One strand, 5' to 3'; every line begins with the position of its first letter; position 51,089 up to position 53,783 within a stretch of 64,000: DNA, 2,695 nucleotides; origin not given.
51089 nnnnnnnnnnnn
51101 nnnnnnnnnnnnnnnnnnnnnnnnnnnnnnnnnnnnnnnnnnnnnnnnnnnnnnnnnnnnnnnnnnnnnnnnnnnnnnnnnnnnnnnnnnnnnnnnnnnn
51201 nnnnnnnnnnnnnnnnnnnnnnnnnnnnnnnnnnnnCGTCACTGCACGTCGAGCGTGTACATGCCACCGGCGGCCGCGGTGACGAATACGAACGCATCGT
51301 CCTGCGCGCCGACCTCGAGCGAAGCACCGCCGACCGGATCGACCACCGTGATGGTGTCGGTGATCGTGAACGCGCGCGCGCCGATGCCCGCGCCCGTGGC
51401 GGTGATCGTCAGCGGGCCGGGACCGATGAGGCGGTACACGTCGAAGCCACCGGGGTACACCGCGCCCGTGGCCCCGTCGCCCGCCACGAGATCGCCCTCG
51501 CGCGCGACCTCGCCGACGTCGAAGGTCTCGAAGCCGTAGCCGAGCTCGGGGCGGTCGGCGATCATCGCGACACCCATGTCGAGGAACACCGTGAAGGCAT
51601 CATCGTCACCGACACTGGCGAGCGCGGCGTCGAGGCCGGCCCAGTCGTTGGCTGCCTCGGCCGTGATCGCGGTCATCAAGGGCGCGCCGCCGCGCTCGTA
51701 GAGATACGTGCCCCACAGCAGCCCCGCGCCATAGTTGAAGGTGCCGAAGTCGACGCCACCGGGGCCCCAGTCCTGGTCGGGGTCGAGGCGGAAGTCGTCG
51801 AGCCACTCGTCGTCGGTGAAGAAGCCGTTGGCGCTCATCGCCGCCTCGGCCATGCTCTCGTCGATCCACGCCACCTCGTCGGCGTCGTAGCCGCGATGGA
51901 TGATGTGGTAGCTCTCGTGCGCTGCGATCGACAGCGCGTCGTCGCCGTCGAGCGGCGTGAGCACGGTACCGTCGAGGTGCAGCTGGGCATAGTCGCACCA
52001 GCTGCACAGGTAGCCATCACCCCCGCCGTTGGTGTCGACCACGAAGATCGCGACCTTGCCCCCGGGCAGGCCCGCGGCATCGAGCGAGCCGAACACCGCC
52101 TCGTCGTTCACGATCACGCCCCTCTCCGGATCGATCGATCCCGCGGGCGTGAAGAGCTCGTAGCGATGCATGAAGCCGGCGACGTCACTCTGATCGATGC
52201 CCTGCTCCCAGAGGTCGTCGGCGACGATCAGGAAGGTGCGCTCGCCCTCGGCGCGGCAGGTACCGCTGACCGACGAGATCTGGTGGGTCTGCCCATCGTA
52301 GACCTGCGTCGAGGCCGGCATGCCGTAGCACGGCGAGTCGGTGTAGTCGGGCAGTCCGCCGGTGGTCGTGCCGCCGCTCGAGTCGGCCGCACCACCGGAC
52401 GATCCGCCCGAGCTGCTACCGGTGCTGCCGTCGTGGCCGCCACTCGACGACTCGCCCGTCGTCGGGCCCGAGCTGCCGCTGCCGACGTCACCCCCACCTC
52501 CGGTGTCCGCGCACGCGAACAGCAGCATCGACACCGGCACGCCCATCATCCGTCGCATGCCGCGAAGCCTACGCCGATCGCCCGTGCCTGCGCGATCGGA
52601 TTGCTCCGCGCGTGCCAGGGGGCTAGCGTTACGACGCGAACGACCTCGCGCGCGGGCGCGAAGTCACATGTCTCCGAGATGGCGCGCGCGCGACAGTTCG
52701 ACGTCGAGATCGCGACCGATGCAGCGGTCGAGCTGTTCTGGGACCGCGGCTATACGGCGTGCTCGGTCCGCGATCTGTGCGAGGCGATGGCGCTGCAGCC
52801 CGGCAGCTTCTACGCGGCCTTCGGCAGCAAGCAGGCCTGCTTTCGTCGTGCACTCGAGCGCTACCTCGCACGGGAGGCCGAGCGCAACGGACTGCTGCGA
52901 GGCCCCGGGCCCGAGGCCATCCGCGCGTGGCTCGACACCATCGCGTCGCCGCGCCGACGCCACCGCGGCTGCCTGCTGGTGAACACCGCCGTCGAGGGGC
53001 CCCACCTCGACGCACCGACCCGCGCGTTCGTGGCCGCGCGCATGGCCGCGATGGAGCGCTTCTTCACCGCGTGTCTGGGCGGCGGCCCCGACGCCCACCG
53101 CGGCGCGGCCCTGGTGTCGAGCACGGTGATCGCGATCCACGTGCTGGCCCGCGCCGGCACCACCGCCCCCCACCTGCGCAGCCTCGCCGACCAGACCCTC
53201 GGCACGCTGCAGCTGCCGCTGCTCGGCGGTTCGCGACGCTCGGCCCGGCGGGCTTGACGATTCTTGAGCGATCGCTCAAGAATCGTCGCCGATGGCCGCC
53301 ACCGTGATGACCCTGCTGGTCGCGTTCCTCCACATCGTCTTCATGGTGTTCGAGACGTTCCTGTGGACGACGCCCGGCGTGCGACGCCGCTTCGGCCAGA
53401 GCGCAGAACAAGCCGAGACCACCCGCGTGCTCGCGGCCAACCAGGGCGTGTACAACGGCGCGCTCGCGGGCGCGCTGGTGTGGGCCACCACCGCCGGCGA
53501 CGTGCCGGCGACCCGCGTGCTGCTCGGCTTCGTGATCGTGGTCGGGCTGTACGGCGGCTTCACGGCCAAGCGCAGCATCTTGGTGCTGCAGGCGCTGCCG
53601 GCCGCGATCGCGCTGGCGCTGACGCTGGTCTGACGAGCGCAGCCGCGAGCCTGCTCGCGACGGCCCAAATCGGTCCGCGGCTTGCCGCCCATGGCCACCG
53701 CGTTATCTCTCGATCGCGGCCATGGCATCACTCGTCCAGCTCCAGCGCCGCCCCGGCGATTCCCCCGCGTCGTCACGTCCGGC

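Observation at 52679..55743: TetR regulator, perfect 32-bp palindrome, DUF1304 membrane protein and a B12-binding radical SAM enzyme as one compact co-directional cassette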

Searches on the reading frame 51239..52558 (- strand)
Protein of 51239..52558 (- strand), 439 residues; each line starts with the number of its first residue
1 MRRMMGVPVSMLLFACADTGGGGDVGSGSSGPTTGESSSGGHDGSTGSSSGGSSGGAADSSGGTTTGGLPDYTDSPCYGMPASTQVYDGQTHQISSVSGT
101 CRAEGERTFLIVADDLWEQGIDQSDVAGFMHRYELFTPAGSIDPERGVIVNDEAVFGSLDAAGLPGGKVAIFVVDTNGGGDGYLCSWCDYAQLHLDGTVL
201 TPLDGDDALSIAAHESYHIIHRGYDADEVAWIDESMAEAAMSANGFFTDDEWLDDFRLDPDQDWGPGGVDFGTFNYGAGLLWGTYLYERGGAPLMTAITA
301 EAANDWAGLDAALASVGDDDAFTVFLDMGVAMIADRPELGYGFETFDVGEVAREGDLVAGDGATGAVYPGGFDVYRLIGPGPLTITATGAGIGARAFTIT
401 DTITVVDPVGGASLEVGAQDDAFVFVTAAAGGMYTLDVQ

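Call 3: search_protein_families(library=pfam, proteins=[window:51239-52558:-], max_evalue=0.01)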
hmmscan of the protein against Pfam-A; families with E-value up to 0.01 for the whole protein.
window:51239-52558:- (439 aa): 0 families

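Call 4: search_protein_families(library=ncbifam, proteins=[window:51239-52558:-], max_evalue=0.01)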
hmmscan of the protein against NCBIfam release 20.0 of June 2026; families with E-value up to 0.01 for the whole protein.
window:51239-52558:- (439 aa): 1 family
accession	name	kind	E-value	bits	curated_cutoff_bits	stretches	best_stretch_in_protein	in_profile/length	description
NF045524.1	MXAN_6640_HExxH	subfamily_domain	0.00046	20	140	1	211-319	114-229/290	MXAN_6640 family putative metalloprotease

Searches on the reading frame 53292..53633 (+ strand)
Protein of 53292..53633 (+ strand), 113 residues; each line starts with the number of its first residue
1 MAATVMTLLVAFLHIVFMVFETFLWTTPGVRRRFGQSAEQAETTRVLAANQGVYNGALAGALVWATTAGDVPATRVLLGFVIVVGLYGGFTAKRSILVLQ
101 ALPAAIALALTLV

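Call 3: search_protein_families(library=pfam, proteins=[window:53292-53633:+], max_evalue=0.01)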
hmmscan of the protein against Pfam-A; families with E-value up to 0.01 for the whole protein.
window:53292-53633:+ (113 aa): 1 family
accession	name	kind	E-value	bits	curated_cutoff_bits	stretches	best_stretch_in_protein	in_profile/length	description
PF06993.17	DUF1304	-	8.4e-32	109.9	26.9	1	9-111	2-109/110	Protein of unknown function (DUF1304)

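Call 4: search_protein_families(library=ncbifam, proteins=[window:53292-53633:+], max_evalue=0.01)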
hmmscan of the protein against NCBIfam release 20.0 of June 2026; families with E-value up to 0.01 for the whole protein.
window:53292-53633:+ (113 aa): 0 families

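Call 16: find_homologous_proteins(query=window:53292-53633:+, max_evalue=0.00001)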
Query window:53292-53633:+ (113 aa): 843 proteins with E <= 0.00001 among 993 candidates; the best 120 are listed.
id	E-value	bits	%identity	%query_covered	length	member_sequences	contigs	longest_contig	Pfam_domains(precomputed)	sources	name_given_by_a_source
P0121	8.1e-60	217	96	100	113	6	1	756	PF06993.18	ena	-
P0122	6.9e-48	179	82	88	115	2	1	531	PF06993.18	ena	-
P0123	1.1e-47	178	80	85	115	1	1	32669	PF06993.18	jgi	jgi:putative membrane protein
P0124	3.2e-47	177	81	88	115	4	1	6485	PF06993.18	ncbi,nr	ncbi:MAG: DUF1304 domain-containing protein [Deltaproteobacteria bacterium]|nr:DUF1304 domain-contai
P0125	1.2e-46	175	78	88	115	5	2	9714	PF06993.18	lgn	-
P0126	7.2e-46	172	74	100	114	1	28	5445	PF06993.18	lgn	-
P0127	1.4e-45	171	79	88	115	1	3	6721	PF06993.18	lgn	-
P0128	3.9e-45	170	78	88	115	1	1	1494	PF06993.18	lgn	-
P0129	4.3e-45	170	76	88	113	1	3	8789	PF06993.18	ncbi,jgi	jgi:putative membrane protein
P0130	7.1e-45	169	78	88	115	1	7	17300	PF06993.18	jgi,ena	-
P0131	7.7e-45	169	76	88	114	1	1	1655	PF06993.18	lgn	-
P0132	1.1e-44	169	77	84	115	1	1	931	PF06993.18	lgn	-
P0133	2.5e-44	167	77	81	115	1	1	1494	PF06993.18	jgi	jgi:putative membrane protein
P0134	3.0e-44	167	79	91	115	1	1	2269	PF06993.18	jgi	jgi:putative membrane protein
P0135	3.9e-44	167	75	82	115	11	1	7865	PF06993.18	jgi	jgi:putative membrane protein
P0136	4.2e-44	167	76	87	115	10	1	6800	PF06993.18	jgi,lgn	jgi:putative membrane protein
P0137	5.1e-44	166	71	87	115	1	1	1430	PF06993.18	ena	-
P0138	6.5e-44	166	75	98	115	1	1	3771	PF06993.18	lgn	-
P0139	9.5e-44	166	72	100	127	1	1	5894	PF06993.18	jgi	jgi:putative membrane protein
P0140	1.2e-43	165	71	87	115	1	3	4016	PF06993.18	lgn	-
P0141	1.2e-43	165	72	88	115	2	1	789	PF06993.18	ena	-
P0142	1.4e-43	165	76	88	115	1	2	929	PF06993.18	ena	-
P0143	1.5e-43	165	75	96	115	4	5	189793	PF06993.18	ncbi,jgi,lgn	jgi:putative membrane protein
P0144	2.2e-43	164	76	100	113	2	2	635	PF06993.18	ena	-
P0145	2.3e-43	164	73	98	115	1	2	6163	PF06993.18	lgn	-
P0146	2.8e-43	164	70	87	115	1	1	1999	PF06993.18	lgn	-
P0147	3.0e-43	164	73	86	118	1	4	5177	PF06993.18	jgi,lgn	jgi:putative membrane protein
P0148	3.1e-43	164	73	98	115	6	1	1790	PF06993.18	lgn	-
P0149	3.2e-43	164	71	88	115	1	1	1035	PF06993.18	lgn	-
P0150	3.4e-43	164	72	100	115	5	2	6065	PF06993.18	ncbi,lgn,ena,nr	ncbi:MAG: DUF1304 domain-containing protein [Myxococcales bacterium]|nr:DUF1304 domain-containing pr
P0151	5.1e-43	163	70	88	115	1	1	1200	PF06993.18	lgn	-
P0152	5.8e-43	163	70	87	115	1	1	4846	PF06993.18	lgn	-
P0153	1.4e-42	162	71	88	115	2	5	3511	PF06993.18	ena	-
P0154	1.5e-42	162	74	81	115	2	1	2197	PF06993.18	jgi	-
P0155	1.5e-42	162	72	88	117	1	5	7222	PF06993.18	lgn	-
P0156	1.5e-42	162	73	100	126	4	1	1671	PF06993.18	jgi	jgi:putative membrane protein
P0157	1.7e-42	162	73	98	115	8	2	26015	PF06993.18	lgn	-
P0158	2.3e-42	161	77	82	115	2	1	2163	PF06993.18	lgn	-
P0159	2.4e-42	161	77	73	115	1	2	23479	PF06993.18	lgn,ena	-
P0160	3.6e-42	160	71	97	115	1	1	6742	PF06993.18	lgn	-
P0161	4.7e-42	160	75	91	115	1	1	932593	PF06993.18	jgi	-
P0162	4.8e-42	160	74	98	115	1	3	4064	PF06993.18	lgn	-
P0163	4.9e-42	160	70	88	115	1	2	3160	PF06993.18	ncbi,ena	-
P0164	6.1e-42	160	71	100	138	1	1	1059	PF06993.18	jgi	jgi:putative membrane protein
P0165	6.3e-42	160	72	88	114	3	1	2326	PF06993.18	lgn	-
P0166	7.9e-42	159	71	97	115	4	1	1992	PF06993.18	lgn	-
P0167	1.1e-41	159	73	100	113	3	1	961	PF06993.18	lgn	-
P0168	3.2e-41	157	71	87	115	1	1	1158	PF06993.18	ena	-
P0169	3.4e-41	157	71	95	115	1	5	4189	PF06993.18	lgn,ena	-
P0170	3.5e-41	157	71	93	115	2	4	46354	PF06993.18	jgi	jgi:putative membrane protein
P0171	4.8e-41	157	74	73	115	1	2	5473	PF06993.18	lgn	-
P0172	4.9e-41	157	71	98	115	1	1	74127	PF06993.18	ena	-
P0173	5.7e-41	157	69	99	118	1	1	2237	PF06993.18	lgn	-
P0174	6.1e-41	157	70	88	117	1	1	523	PF06993.18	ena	-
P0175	6.8e-41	156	70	82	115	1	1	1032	PF06993.18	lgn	-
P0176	6.9e-41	156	70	88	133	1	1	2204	PF06993.18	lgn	-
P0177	7.6e-41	156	68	88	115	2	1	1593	PF06993.18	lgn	-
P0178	9.9e-41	156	70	97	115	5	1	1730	PF06993.18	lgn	-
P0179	1.1e-40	156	72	97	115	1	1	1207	PF06993.18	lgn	-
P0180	1.2e-40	156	70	97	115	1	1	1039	PF06993.18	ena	-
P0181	1.5e-40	155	70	95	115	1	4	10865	PF06993.18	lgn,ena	-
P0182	2.2e-40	155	68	88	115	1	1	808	PF06993.18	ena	-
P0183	2.2e-40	155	65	88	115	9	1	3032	PF06993.18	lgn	-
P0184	2.3e-40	155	68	88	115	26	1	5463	PF06993.18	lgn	-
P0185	2.7e-40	154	68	88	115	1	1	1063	PF06993.18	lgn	-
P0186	3.0e-40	154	73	100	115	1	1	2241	PF06993.18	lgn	-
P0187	3.9e-40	154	70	97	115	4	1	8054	PF06993.18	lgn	-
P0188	5.3e-40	153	72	95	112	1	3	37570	PF06993.18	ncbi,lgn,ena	-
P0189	6.1e-40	153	73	100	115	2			PF06993.18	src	-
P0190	7.0e-40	153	73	100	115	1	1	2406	PF06993.18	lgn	-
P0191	9.4e-40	153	69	97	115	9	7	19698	PF06993.18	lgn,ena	-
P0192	2.3e-39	151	68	96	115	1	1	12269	PF06993.18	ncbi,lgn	-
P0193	2.7e-39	151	66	97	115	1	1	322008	PF06993.18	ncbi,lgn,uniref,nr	ncbi:DUF1304 domain-containing protein [Paraliomyxa miuraensis]|uniref:DUF1304 domain-containing pro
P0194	2.7e-39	151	66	88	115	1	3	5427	PF06993.18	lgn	-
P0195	2.8e-39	151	71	100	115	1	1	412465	PF06993.18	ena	-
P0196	3.0e-39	151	75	96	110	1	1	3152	PF06993.18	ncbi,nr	ncbi:MAG TPA: DUF1304 domain-containing protein, partial [Nannocystaceae bacterium]|nr:DUF1304 domai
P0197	4.0e-39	151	70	88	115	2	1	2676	PF06993.18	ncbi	-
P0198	4.3e-39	151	68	88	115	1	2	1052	PF06993.18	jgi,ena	jgi:putative membrane protein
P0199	5.7e-39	150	68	98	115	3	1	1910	PF06993.18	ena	-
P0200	6.2e-39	150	68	96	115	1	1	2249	PF06993.18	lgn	-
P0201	7.9e-39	150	70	88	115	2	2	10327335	PF06993.18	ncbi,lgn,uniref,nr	ncbi:DUF1304 domain-containing protein [Sandaracinus amylolyticus]|uniref:DUF1304 domain-containing 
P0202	8.4e-39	150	66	88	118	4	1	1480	PF06993.18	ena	-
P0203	8.7e-39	150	67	86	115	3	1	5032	PF06993.18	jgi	jgi:putative membrane protein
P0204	9.1e-39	150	70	93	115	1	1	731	PF06993.18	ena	-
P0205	9.6e-39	149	69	93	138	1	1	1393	PF06993.18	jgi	jgi:putative membrane protein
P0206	1.9e-38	149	70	97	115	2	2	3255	PF06993.18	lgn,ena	-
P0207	2.1e-38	148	69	77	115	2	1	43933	PF06993.18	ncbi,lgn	ncbi:MAG: DUF1304 domain-containing protein [Myxococcota bacterium]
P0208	2.5e-38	148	69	88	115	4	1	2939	PF06993.18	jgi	jgi:putative membrane protein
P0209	3.6e-38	148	65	97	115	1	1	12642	PF06993.18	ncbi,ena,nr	ncbi:MAG: DUF1304 domain-containing protein [Deltaproteobacteria bacterium]|nr:DUF1304 domain-contai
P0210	5.1e-38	147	64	87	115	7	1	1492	PF06993.18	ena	-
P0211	5.4e-38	147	67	88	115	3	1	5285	PF06993.18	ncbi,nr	ncbi:MAG TPA: DUF1304 domain-containing protein [Polyangiaceae bacterium]|nr:DUF1304 domain-containi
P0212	6.7e-38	147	71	98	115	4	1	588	PF06993.18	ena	-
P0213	7.4e-38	147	66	88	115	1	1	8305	PF06993.18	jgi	jgi:putative membrane protein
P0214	8.4e-38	146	69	100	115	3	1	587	PF06993.18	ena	-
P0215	1.0e-37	146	65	86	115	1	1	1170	PF06993.18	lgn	-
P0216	1.1e-37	146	64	88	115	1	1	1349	PF06993.18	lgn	-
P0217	1.2e-37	146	61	88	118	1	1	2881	PF06993.18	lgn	-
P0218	1.4e-37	146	67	100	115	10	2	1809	PF06993.18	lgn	-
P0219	1.4e-37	146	71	98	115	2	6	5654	PF06993.18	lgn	-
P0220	1.7e-37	145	72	97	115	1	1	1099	PF06993.18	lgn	-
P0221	2.8e-37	145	69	96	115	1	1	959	PF06993.18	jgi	jgi:putative membrane protein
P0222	2.8e-37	145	63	99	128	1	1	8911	PF06993.18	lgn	-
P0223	3.7e-37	144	69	96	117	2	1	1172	PF06993.18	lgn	-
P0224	6.3e-37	144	62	88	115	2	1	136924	PF06993.18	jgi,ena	-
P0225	1.1e-36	143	63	87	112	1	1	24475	PF06993.18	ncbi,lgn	-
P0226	1.3e-36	143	67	84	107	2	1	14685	PF06993.18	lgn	-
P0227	1.4e-36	142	70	77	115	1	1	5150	PF06993.18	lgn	-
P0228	1.6e-36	142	65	88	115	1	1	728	PF06993.18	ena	-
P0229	1.8e-36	142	66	82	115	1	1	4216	PF06993.18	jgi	-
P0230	4.0e-36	141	61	88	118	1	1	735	PF06993.18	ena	-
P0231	4.2e-36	141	69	68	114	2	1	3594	PF06993.18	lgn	-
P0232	4.3e-36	141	64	100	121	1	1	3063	PF06993.18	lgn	-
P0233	5.0e-36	141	73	87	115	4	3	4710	PF06993.18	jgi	jgi:putative membrane protein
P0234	6.2e-36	140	68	77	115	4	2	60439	PF06993.18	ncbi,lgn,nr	ncbi:MAG: DUF1304 domain-containing protein [Myxococcales bacterium]|nr:DUF1304 domain-containing pr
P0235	7.3e-36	140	64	85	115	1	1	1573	PF06993.18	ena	-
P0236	8.1e-36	140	66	86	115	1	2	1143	PF06993.18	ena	-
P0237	8.6e-36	140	68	74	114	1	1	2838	PF06993.18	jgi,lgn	jgi:putative membrane protein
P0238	1.0e-35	140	68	94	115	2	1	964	PF06993.18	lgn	-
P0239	1.2e-35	139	74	84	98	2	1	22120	PF06993.18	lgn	-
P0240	1.4e-35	139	69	77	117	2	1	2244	PF06993.18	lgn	-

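Call 18: find_related_loci(query=A1, collection=genome_contigs, flank=4000)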
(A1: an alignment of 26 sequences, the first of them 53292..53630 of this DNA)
Query A1 (113 aa) in genome_contigs; peptide patterns used: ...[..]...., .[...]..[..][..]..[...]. (x = any residue, [..] = any of these).
129 stretches matched a pattern; 84 encode a relative of the query (tblastn E <= 1e-3); the best 80 are kept; 80 distinct loci.
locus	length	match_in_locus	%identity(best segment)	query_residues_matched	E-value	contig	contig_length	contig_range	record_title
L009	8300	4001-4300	81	1-100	2e-47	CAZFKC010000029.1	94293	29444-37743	MAG TPA_asm: uncultured Nannocystaceae bacterium isolate binchicken_co199_105 genome assembly, contig: NODE_316_length_9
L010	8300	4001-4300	73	1-100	2e-45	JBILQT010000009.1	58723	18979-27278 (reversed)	MAG: Sandaracinaceae bacterium isolate ME2018-06-07_3300034013_group8_bin51 Rohwer_bin1494_scaffold_247_c1, whole genome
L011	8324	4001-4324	75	1-108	7e-45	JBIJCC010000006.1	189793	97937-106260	MAG: Nannocystaceae bacterium isolate ME2006-08-18D11_3300042945_group2_bin121 Rohwer_bin1479_scaffold_13_c1, whole geno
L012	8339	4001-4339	71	1-113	3e-44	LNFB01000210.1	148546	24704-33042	MAG: Deltaproteobacteria bacterium Ga0077550 Ga0077550_1155.1, whole genome shotgun sequence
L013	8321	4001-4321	69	6-112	4e-44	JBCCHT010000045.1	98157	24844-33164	MAG: Myxococcota bacterium isolate P01_B01_bin.73 k141_607504_length_98157_cov_23.0074, whole genome shotgun sequence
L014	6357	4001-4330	65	1-110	8e-44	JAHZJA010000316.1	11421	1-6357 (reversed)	MAG: Deltaproteobacteria bacterium isolate P_S1_bin.18 k141_399451, whole genome shotgun sequence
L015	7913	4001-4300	76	1-100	1e-43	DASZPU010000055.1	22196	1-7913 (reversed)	MAG TPA_asm: Nannocystaceae bacterium isolate SMAG_U5979 k141_636783, whole genome shotgun sequence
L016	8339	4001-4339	62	1-113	1e-42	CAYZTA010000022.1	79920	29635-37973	MAG TPA_asm: uncultured Sandaracinus sp. isolate binchicken_co322_224 genome assembly, contig: NODE_603_length_79920_cov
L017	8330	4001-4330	66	1-110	2e-41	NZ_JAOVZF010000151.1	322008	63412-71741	Paraliomyxa miuraensis strain SMH-27-4 scf6c30, whole genome shotgun sequence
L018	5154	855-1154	68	1-100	9e-41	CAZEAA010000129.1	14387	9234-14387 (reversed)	MAG TPA_asm: uncultured Sandaracinaceae bacterium isolate SRP296810_co1_247 genome assembly, contig: NODE_4691_length_14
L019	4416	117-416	68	1-100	4e-39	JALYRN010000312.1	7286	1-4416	MAG: Myxococcota bacterium isolate MDV bin90 SD1454_NODE_3655_length_7286_cov_3.065372, whole genome shotgun sequence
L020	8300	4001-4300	65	1-100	3e-39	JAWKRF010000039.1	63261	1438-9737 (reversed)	MAG: Polyangiaceae bacterium isolate AC1.156 AC1.156.fa-39, whole genome shotgun sequence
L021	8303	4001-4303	71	8-108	2e-38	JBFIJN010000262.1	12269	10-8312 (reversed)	MAG: Nannocystaceae bacterium isolate Mix_sand11.2021.09.Z.87 k141_8436_length_12269_cov_19.9169, whole genome shotgun s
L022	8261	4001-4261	69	14-100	2e-38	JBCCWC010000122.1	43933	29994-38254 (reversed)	MAG: Myxococcota bacterium isolate P01_E01_bin.52 k141_63654_length_43933_cov_19.0387, whole genome shotgun sequence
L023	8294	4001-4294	61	6-103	3e-38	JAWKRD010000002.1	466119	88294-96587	MAG: Polyangiaceae bacterium isolate ABC1.109 ABC1.109.fa-2, whole genome shotgun sequence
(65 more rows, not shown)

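Call 60: predict_structure(alignment_id=A1)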
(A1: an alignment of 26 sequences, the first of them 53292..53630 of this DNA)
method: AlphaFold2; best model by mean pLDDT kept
length: 113 residues; sequences in the alignment: 26
mean_pLDDT: 96.5   pTM: 0.87
mean pLDDT of the five models: 96.5, 96.4, 96.1, 95.1, 94.6
residues with pLDDT >= 90: 109; 70-90: 4; 50-70: 0; < 50: 0
segments of 3 or more residues with pLDDT < 50: none
pLDDT, mean of each block of 10 residues (from residue 1): 97 97 96 94 97 98 98 98 96 93 98 94
secondary structure, 60 per line:
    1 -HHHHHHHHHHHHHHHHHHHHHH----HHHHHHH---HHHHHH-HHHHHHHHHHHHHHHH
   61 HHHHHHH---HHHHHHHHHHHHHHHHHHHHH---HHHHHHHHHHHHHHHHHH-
elements in order: H2-23 H28-34 H38-43 H45-67 H71-91 H95-112
